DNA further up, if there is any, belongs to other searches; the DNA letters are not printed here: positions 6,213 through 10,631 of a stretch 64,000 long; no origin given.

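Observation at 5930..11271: Minimal type VII secretion-like locus: single WXG100 gene plus an FHA-bearing three-ATPase FtsK/SpoIIIE protein, with no other core components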

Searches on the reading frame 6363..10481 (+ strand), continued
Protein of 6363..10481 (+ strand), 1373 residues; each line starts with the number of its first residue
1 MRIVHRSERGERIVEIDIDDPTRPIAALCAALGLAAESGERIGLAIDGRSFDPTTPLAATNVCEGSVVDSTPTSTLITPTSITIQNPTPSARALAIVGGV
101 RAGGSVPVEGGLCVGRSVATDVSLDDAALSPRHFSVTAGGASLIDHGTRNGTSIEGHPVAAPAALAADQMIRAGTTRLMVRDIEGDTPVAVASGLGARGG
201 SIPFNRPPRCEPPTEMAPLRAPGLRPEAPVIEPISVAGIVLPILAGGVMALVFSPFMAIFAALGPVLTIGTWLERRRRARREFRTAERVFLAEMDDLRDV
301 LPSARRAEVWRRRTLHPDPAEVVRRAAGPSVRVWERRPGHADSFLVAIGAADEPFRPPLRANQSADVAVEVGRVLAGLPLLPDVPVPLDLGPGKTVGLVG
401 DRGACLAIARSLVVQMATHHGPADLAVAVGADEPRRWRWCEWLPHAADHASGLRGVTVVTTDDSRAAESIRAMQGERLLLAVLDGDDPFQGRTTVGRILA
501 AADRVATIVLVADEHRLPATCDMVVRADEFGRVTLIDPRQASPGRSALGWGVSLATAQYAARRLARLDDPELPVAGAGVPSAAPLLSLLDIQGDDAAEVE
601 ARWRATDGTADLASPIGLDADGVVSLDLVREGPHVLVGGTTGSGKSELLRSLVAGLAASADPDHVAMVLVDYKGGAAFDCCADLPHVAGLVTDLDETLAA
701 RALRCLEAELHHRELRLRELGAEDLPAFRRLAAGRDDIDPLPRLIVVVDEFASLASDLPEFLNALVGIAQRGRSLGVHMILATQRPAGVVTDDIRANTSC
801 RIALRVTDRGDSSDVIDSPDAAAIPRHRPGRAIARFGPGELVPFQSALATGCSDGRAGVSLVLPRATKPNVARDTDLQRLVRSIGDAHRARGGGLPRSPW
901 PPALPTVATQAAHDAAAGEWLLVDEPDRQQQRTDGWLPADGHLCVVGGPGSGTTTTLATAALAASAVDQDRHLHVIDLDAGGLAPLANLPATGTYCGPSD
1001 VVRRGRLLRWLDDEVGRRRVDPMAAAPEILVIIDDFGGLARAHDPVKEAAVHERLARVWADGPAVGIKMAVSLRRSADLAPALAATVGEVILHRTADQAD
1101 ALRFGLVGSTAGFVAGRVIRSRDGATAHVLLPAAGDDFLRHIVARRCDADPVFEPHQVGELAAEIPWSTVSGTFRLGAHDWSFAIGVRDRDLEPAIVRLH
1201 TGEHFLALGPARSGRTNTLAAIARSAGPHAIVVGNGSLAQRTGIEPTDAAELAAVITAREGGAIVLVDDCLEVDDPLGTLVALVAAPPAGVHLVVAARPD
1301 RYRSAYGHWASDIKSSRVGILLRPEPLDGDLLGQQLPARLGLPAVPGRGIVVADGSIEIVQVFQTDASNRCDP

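Call 61: search_protein_families(library=pfam, proteins=[L039:748-1956:+, L039:2051-4723:+, L039:4732-5184:+, L039:5195-5971:+, L039:5995-10254:+, L039:10258-12249:+, L039:12337-12852:+, L039:12858-17186:+, L039:18002-18319:+, L039:17077-17865:-], max_evalue=0.01)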
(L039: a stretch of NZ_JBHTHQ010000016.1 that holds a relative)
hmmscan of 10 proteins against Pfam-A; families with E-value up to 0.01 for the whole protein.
L039:748-1956:+ (403 aa): 0 families

L039:2051-4723:+ (891 aa): 0 families

L039:4732-5184:+ (151 aa): 2 families
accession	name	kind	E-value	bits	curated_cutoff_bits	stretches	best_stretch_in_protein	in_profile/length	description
PF11374.13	DUF3176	-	0.0011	19.6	27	0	57-137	9-90/105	Protein of unknown function (DUF3176)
PF00535.33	Glycos_transf_2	-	0.0041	17.5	23.3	1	103-129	24-50/168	Glycosyl transferase family 2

L039:5195-5971:+ (259 aa): 2 families
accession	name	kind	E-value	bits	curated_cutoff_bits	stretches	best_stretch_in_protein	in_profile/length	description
PF13458.12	Peripla_BP_6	-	0.00013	22.2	31.7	1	47-221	159-314/343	Periplasmic binding protein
PF06506.16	PrpR_N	-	0.0052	16.8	29.1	1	55-126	48-115/167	Propionate catabolism activator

L039:5995-10254:+ (1420 aa): 18 families
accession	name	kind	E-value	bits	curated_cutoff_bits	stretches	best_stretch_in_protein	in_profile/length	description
PF01580.24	FtsK_SpoIIIE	-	2.8e-48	164.7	24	2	618-798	11-220/221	FtsK/SpoIIIE family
PF00498.31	FHA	-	3.5e-17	63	20.7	1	107-173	1-67/67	FHA domain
PF16697.10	Yop-YscD_cpl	-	4.6e-17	62.5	33.2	1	89-180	2-91/94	Inner membrane component of T3SS, cytoplasmic domain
PF25199.1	nSTAND_NTPase5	-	5.7e-12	46.1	34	1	1243-1357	43-139/145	Novel STAND NTPase 5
PF13401.12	AAA_22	-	1.5e-11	45.2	27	1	646-795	6-123/130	AAA domain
PF13191.12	AAA_16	-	7e-09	36.8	32.6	0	1241-1347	24-167/167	AAA ATPase domain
PF05729.18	NACHT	-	1.4e-08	35.2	26.7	0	981-1016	3-39/167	NACHT domain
PF00004.35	AAA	-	2.9e-07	31.4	21.2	0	981-1125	1-119/131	ATPase family associated with various cellular activities (AAA)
PF13245.12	AAA_19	-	4.3e-06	27.4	25.1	0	649-769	15-107/134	AAA domain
PF00005.33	ABC_tran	-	5.8e-06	27.4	25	0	1231-1328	1-80/137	ABC transporter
PF13481.12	AAA_25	-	7.4e-06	26.1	27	0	1239-1347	30-149/195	AAA domain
PF13173.12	AAA_14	-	5.2e-05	23.7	27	1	1243-1351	4-98/129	AAA domain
PF13238.12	AAA_18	-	0.00033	21.5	29.4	0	649-668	2-21/128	AAA domain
PF13555.12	AAA_29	-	0.00035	20.7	27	0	644-663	22-40/61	P-loop containing region of AAA domain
PF10412.15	TrwB_AAD_bind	-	0.00046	19.6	20.5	0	647-687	17-53/387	Type IV secretion-system coupling protein DNA-binding domain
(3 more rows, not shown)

L039:10258-12249:+ (664 aa): 3 families
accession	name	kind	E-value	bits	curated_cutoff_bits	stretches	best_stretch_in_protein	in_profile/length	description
PF00069.31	Pkinase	-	1.9e-57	195.1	31.7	1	14-270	1-259/263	Protein kinase domain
PF07714.23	PK_Tyr_Ser-Thr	-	4.7e-32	111.7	23.1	1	16-272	3-258/258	Protein tyrosine and serine/threonine kinase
PF17667.7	Pkinase_fungal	-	3.5e-05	23.1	24.1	1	124-190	298-366/387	Fungal protein kinase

L039:12337-12852:+ (172 aa): 1 family
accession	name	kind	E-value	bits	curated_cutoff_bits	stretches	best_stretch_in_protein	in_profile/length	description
PF01648.25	ACPS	-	9.1e-12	45.4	25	1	19-120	2-91/111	4'-phosphopantetheinyl transferase superfamily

L039:12858-17186:+ (1443 aa): 5 families
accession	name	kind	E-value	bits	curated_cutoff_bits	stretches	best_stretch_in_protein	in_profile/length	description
PF12705.13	PDDEXK_1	-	6e-14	53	22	1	1031-1429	1-247/247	PD-(D/E)XK nuclease superfamily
PF00580.27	UvrD-helicase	-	3.8e-09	37.1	23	1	42-353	11-263/271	UvrD/REP helicase N-terminal domain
PF13361.12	UvrD_C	-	6.2e-08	32.9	25.6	1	769-899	238-347/350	UvrD-like helicase C-terminal domain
PF13401.12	AAA_22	-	6.5e-06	26.9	27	0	250-339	47-125/130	AAA domain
PF13245.12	AAA_19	-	0.00012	22.7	25.1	1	44-343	11-131/134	AAA domain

L039:18002-18319:+ (106 aa): 0 families

L039:17077-17865:- (262 aa): 0 families

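Call 68: find_encoding_contigs(protein=P0002, flank=10000, max_places=2)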
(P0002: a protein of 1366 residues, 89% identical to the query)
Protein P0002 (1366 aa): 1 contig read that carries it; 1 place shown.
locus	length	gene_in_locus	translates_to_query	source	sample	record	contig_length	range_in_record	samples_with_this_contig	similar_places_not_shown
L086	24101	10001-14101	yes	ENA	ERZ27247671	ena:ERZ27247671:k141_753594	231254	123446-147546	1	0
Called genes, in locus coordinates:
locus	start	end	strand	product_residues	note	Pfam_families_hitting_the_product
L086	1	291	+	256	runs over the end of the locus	PF00106:adh_short, PF08659:KR, PF23441:SDR, PF13561:adh_short_C2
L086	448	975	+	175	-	PF04542:Sigma70_r2 (weak), PF07638:Sigma70_ECF (weak), PF08281:Sigma70_r4_2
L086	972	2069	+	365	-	-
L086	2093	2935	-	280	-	PF05721:PhyH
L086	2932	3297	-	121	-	-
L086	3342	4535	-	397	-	PF08240:ADH_N (weak), PF16912:Glu_dehyd_C (weak), PF00107:ADH_zinc_N, PF13602:ADH_zinc_N_2 (weak)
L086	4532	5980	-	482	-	PF07690:MFS_1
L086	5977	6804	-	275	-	PF11136:DUF2889 (weak)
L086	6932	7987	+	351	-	PF00296:Bac_luciferase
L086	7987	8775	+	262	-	PF00378:ECH_1, PF16113:ECH_2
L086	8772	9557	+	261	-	PF00378:ECH_1, PF16113:ECH_2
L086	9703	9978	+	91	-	PF06013:WXG100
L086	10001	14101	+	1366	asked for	PF00498:FHA (weak), PF16697:Yop-YscD_cpl (faint), PF25199:nSTAND_NTPase5 (faint), PF01580:FtsK_SpoIIIE, PF13191:AAA_16 (faint), PF13401:AAA_22 (faint)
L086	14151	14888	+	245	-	PF19700:DUF6198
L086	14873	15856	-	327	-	PF01408:GFO_IDH_MocA, PF02894:GFO_IDH_MocA_C, PF22725:GFO_IDH_MocA_C3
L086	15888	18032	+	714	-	PF00930:DPPIV_N, PF02129:Peptidase_S15, PF00326:Peptidase_S9, PF12146:Hydrolase_4 (weak)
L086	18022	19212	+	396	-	-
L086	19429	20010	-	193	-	PF00440:TetR_N, PF13305:TetR_C_33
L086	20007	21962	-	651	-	PF02653:BPD_transp_2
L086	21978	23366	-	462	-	PF13458:Peripla_BP_6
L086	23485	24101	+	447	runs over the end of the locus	PF03055:RPE65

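Call 69: find_encoding_contigs(protein=P0001, flank=10000, max_places=2)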
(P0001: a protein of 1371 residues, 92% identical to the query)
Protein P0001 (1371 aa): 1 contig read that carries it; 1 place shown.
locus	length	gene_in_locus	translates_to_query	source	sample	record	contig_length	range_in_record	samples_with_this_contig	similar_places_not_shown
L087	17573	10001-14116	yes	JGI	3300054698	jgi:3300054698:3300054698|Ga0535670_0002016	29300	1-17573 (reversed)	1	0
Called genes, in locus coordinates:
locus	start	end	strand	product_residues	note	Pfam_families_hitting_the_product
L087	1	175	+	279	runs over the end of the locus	PF23441:SDR, PF00106:adh_short, PF08659:KR, PF13561:adh_short_C2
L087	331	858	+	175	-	PF04542:Sigma70_r2 (weak), PF07638:Sigma70_ECF (weak), PF08281:Sigma70_r4_2, PF04545:Sigma70_r4 (weak)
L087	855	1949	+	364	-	-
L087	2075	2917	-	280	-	PF05721:PhyH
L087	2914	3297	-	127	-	-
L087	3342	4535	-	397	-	PF08240:ADH_N (weak), PF16912:Glu_dehyd_C (weak), PF00107:ADH_zinc_N, PF13602:ADH_zinc_N_2 (weak)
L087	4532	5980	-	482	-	PF07690:MFS_1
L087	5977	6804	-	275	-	PF11136:DUF2889 (weak)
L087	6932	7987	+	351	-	PF00296:Bac_luciferase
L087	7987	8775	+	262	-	PF00378:ECH_1, PF16113:ECH_2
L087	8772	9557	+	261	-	PF00378:ECH_1, PF16113:ECH_2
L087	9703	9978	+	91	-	PF06013:WXG100 (weak)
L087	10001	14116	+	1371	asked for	PF00498:FHA (weak), PF16697:Yop-YscD_cpl (weak), PF13401:AAA_22 (faint), PF25199:nSTAND_NTPase5 (faint), PF01580:FtsK_SpoIIIE, PF13191:AAA_16 (weak), PF01580:FtsK_SpoIIIE (weak)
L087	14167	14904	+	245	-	PF19700:DUF6198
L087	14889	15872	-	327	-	PF01408:GFO_IDH_MocA, PF02894:GFO_IDH_MocA_C, PF22725:GFO_IDH_MocA_C3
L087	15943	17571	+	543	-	?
